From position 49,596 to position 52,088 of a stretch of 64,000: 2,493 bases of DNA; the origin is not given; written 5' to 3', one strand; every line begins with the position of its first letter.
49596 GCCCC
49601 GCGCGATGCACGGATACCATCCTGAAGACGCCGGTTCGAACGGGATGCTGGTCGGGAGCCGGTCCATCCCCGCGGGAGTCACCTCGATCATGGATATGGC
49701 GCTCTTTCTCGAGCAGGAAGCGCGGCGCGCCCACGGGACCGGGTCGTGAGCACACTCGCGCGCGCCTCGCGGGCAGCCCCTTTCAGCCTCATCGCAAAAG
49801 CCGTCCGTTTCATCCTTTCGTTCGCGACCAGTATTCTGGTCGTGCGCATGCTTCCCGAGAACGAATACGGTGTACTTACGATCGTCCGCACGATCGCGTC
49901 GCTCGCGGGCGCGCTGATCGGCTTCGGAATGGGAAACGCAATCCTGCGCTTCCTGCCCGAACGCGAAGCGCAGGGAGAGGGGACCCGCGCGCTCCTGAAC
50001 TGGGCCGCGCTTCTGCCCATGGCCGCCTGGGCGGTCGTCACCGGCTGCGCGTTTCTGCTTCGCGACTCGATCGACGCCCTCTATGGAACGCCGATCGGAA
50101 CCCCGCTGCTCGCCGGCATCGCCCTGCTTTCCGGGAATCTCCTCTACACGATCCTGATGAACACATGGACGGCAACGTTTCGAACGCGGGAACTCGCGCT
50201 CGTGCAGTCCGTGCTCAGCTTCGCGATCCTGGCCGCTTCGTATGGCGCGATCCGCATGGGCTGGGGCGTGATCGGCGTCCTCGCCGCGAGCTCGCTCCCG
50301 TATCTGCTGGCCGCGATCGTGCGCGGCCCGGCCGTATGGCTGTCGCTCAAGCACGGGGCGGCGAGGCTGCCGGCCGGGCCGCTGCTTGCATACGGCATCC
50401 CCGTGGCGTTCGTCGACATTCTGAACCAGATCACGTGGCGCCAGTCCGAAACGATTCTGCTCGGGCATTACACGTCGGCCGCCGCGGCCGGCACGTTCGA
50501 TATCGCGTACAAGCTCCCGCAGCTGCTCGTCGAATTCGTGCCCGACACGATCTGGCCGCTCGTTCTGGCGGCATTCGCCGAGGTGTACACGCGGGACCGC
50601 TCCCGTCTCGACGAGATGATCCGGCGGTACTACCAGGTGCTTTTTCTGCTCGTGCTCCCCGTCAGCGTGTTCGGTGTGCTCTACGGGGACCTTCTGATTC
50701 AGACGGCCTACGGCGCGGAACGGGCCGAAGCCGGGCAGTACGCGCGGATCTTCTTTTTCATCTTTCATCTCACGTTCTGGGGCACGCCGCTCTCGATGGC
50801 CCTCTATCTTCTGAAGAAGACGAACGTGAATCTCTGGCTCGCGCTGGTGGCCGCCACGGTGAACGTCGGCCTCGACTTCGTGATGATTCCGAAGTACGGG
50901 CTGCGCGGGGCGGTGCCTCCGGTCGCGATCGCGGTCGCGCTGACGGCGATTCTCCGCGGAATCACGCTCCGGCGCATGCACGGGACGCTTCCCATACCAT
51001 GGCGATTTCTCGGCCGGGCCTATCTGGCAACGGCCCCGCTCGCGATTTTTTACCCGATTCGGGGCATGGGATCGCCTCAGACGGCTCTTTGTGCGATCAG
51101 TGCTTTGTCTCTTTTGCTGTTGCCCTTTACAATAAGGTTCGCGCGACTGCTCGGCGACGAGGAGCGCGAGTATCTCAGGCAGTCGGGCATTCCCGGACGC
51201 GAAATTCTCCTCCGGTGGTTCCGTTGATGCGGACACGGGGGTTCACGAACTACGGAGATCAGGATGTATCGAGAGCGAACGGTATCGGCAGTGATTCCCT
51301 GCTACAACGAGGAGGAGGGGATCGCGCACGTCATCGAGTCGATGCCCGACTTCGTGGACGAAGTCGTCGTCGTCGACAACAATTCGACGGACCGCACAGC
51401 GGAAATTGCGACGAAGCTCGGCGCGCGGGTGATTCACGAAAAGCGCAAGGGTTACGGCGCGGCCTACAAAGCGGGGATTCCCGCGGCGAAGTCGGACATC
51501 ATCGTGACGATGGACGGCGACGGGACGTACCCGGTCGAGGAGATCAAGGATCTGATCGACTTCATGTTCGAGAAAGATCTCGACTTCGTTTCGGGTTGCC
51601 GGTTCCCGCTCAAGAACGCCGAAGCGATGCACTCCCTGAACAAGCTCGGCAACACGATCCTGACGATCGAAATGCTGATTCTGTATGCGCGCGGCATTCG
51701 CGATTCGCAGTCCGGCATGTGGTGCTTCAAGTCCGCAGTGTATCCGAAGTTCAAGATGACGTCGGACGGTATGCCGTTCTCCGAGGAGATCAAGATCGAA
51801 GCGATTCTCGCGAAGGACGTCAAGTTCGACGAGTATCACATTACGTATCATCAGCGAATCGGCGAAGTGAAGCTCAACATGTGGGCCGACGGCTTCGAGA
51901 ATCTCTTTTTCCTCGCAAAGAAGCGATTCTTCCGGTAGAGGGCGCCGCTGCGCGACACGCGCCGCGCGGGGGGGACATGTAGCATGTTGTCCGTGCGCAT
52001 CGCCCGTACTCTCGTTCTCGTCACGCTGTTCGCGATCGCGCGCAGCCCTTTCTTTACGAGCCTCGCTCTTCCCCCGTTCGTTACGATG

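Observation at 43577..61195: Two different initiating phosphoglycosyl transferases in one Wzx/Wzy locus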

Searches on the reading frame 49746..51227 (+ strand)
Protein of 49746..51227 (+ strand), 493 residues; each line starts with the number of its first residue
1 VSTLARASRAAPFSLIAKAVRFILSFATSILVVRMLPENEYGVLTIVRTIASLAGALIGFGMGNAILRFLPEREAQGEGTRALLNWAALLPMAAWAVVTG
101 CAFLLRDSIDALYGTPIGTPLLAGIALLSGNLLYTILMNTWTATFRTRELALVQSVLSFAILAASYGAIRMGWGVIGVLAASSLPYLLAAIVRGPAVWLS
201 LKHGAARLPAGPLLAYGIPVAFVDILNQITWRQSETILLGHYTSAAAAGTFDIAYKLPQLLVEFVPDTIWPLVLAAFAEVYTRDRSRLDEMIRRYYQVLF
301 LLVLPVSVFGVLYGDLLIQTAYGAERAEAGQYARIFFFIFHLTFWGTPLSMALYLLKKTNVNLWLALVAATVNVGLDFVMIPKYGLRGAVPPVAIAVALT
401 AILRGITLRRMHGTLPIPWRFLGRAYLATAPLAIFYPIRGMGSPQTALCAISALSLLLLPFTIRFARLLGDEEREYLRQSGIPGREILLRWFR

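Call 3: search_protein_families(library=pfam, proteins=[window:49746-51227:+])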
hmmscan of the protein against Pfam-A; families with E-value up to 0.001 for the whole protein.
window:49746-51227:+ (493 aa): 2 families
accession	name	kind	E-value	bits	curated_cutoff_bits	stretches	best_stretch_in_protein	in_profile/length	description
PF13440.11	Polysacc_synt_3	-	2.4e-20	73.4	23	1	32-325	2-287/293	Polysaccharide biosynthesis protein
PF01943.22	Polysacc_synt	-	1.3e-14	54.8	28.2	1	15-262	9-255/274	Polysaccharide biosynthesis protein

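Call 5: search_protein_families(library=ncbifam, proteins=[window:49746-51227:+])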
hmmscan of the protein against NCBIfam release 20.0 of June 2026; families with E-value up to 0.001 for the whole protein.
window:49746-51227:+ (493 aa): 5 families
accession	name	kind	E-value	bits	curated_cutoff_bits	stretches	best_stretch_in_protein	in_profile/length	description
NF050818.1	PolSacchBiosHfsF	equivalog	2.4e-10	40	700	1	23-434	18-428/468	polysaccharide biosynthesis protein HfsF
TIGR02900.1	spore_V_B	equivalog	6.4e-10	38.4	372.3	1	291-410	314-433/488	stage V sporulation protein B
NF007773.0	PRK10459.1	equivalog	1.2e-06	27.9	273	1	10-384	10-371/492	MOP flippase family protein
NF058658.1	Oglyco_Wzx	exception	0.00012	21.2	720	1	16-336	19-331/478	O-glycosylation flippase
NF052396.1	MATE_WgkD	equivalog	0.00089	18.3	510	0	305-404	95-203/428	tryglysin-associated MATE efflux transporter WgkD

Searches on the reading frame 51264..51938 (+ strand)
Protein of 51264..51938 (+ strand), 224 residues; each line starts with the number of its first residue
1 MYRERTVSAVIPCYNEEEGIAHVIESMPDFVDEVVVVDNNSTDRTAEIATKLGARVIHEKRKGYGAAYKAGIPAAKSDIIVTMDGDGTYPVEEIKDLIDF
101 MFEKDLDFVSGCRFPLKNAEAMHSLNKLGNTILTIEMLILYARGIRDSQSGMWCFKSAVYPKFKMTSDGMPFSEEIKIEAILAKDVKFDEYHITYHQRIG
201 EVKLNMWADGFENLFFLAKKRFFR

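Call 3: search_protein_families(library=pfam, proteins=[window:51264-51938:+])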
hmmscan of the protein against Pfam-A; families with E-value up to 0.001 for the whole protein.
window:51264-51938:+ (224 aa): 2 families
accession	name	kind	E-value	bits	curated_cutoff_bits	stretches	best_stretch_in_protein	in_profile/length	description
PF00535.33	Glycos_transf_2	-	1.6e-27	96.9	23.3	1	8-114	1-116/168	Glycosyl transferase family 2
PF13641.12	Glyco_tranf_2_3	-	1.2e-07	32.5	27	1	7-132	3-142/230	Glycosyltransferase like family 2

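Call 5: search_protein_families(library=ncbifam, proteins=[window:51264-51938:+])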
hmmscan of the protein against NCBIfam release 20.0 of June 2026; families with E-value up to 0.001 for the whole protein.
window:51264-51938:+ (224 aa): 18 families
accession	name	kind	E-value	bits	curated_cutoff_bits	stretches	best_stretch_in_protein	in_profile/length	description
TIGR04182.1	glyco_TIGR04182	equivalog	8.2e-40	137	325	1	7-213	2-210/293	S-layer glycoprotein N-glycosyltransferase AglJ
NF041391.1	DPhHxTase_Halo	equivalog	5.9e-37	126.7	375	1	13-211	3-199/213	dolichyl-phosphate hexose transferase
NF058614.1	PPMAGASynPpgS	equivalog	2.8e-23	82.5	370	1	9-181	4-182/226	polyprenyl-phospho-N-acetylgalactosaminyl synthase PpgS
NF010496.0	PRK13915.1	equivalog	1.8e-16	60.1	262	1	3-112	29-154/307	glucosyl-3-phosphoglycerate synthase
TIGR04283.1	glyco_like_mftF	equivalog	3.7e-14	52.8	182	1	7-126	1-121/221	TIGR04283 family arsenosugar biosynthesis glycosyltransferase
TIGR03937.1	PgaC_IcaA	equivalog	1.4e-10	40.8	422.3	1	5-90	45-139/407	poly-beta-1,6-N-acetyl-D-glucosamine synthase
TIGR03965.1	mycofact_glyco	equivalog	7.7e-09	34.9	280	1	4-86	73-164/467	mycofactocin biosynthesis glycosyltransferase MftF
NF038302.1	EPS_HpsE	equivalog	1.2e-08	34.3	300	1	8-100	4-110/307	hormogonium polysaccharide biosynthesis glycosyltransferase HpsE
NF007986.1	PRK10714.1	equivalog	1.3e-08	34.3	529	1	6-120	7-133/316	undecaprenyl-phosphate 4-deoxy-4-formamido-L-arabinose transferase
NF007482.0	PRK10073.1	equivalog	4.1e-08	32.6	423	1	4-110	5-119/334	glycosyltransferase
NF047683.1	TeichurnBiosyTuaG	equivalog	1.4e-07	31.4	400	1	4-109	5-119/252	teichuronic acid biosynthesis protein TuaG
NF041875.1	EPS_EpsD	equivalog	3.1e-07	30.1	370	1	7-88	1-91/325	exopolysaccharide biosynthesis glycosyltransferase EpsD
NF047588.1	GlcsyltransPgfSStrep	equivalog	4.9e-07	29.3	500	1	7-114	3-122/308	glycosyltransferase PgfS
TIGR04195.1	S_glycosyl_SunS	equivalog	1.2e-05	24.4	350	1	6-94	58-148/421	SunS family peptide S-glycosyltransferase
TIGR03469.1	HpnB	hypoth_equivalog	1.8e-05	23.9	379.25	1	6-59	45-102/386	hopene-associated glycosyltransferase HpnB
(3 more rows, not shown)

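Call 44: find_related_loci(query=A2, collection=genome_contigs, flank=10000)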
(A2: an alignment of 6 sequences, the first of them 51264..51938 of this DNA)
Query A2 (224 aa) in genome_contigs; peptide patterns used: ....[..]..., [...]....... (x = any residue, [..] = any of these).
599 stretches matched a pattern (row limit reached: there are more); 590 encode a relative of the query (tblastn E <= 1e-3); the best 80 are kept; 80 distinct loci.
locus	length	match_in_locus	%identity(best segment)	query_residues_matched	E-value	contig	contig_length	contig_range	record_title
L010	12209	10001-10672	97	1-224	2e-149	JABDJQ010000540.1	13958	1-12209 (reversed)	MAG: Gemmatimonadetes bacterium isolate SS_bin_27 k127_1532837, whole genome shotgun sequence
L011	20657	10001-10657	71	1-219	3e-107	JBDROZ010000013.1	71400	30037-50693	MAG: Candidatus Eisenbacteria bacterium isolate MEGAHIT-group-1.985 k141_8884557, whole genome shotgun sequence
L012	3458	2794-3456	63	1-221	2e-100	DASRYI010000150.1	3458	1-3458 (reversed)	MAG TPA_asm: Candidatus Krumholzibacteriia bacterium isolate SMAG_U13222 k141_388611, whole genome shotgun sequence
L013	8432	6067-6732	63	1-222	5e-99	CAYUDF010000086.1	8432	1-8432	MAG TPA_asm: uncultured bacterium isolate SRP155585_co2_3 genome assembly, contig: NODE_6902_length_8432_cov_5.727707, w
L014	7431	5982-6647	63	1-222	5e-98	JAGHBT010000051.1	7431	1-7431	MAG: bacterium isolate AUK263 PB_MBMC_217_c_000000000002, whole genome shotgun sequence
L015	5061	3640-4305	63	1-222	5e-98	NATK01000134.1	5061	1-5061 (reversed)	MAG: Candidatus Latescibacteria bacterium 4484_7 ex4484_7_scaffold_23033, whole genome shotgun sequence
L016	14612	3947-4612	63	1-222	2e-95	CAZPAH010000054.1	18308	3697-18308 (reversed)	MAG TPA_asm: uncultured bacterium isolate binchicken_co129_916 genome assembly, contig: NODE_8903_length_18308_cov_4.864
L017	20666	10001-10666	65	1-222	2e-95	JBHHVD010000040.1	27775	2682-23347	MAG: Candidatus Krumholzibacteriia bacterium isolate S.4.sp3_bin.33 NODE_516_length_27775_cov_5.586580, whole genome sho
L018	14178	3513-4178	62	1-222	6e-94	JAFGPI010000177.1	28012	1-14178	MAG: Candidatus Krumholzibacteriota bacterium isolate Zod_Metabat.682 k87_10213730, whole genome shotgun sequence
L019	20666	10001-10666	59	1-222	2e-89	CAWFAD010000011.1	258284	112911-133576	MAG: uncultured bacterium isolate MFD04716.bin.1.315 genome assembly, contig: contig_50524, whole genome shotgun sequenc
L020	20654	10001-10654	59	5-222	1e-88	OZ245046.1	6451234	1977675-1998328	MAG: Candidatus Eiseniibacteriota bacterium isolate 9d5bca9a-b2ae-4bb4-9135-b14f0b5ecb2e genome assembly, chromosome: 1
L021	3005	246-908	59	1-222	7e-89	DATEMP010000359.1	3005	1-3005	MAG TPA_asm: Candidatus Eisenbacteria bacterium isolate SMAG_U8945 k141_1577078, whole genome shotgun sequence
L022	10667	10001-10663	59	1-222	5e-85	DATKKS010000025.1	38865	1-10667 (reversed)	MAG TPA_asm: Candidatus Saccharimonadales bacterium isolate SMAG_U14664 k141_1275331, whole genome shotgun sequence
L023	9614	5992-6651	57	1-221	5e-85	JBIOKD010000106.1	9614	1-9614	MAG: Candidatus Eisenbacteria bacterium isolate GcL4-3 k141_1974059_length_9614_cov_27.6654, whole genome shotgun sequen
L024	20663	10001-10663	59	1-222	4e-85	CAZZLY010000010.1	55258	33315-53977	MAG TPA_asm: uncultured bacterium isolate SRP124364_co1_304 genome assembly, contig: NODE_303_length_55258_cov_15.194174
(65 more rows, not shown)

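Call 67: search_solved_structures(query=window:51264-51938:+, max_evalue=1e-8)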
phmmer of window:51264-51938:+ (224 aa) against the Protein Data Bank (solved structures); distinct sequences matched with E-value up to 1e-8: 2.
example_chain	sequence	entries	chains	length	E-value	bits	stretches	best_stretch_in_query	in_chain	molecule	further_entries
5mlz_A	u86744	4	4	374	3.3e-12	49.9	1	3-187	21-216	Dolichol monophosphate mannose synthase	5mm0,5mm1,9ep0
22ao_A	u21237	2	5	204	6.6e-11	45.6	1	7-171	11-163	GmaR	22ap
